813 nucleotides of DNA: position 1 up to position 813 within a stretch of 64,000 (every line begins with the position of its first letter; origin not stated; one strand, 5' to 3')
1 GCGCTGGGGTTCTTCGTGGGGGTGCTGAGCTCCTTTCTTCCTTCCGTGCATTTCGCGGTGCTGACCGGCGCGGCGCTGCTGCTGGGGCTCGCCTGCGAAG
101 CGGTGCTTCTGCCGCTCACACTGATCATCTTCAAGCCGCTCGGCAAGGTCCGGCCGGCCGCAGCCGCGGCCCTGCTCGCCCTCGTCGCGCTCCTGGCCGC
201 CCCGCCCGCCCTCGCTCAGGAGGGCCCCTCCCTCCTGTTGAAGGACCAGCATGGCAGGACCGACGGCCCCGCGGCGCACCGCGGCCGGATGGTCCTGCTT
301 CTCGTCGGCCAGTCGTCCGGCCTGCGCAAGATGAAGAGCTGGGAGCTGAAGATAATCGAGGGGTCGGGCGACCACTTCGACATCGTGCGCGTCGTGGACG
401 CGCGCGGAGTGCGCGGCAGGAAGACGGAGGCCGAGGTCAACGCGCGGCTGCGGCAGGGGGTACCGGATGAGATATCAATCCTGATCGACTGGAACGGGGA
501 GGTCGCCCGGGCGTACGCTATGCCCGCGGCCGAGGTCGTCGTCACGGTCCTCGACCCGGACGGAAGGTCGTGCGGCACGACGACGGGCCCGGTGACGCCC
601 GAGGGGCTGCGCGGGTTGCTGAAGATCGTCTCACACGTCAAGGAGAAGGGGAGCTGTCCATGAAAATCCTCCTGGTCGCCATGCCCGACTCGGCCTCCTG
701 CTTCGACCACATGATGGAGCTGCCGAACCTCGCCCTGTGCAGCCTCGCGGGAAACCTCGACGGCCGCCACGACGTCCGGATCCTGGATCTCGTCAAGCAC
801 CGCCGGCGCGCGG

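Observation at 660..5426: Four-gene lipid/isoprenoid tailoring cluster: class B radical SAM, SAM methyltransferase, GG-reductase-like flavoprotein, KAS II-like synthase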

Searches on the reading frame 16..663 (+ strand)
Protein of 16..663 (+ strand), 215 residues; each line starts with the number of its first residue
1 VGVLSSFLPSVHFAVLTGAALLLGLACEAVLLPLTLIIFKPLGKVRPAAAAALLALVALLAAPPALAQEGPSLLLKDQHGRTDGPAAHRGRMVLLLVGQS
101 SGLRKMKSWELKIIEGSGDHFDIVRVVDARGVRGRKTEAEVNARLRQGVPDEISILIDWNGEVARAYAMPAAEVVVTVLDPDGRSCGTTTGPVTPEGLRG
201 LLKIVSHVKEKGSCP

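Call 4: search_protein_families(library=pfam, proteins=[window:16-663:+], max_evalue=0.01)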
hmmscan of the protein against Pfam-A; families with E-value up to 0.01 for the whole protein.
window:16-663:+ (215 aa): 0 families

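Call 5: search_protein_families(library=ncbifam, proteins=[window:16-663:+], max_evalue=0.01)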
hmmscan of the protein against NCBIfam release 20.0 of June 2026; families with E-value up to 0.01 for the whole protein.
window:16-663:+ (215 aa): 0 families
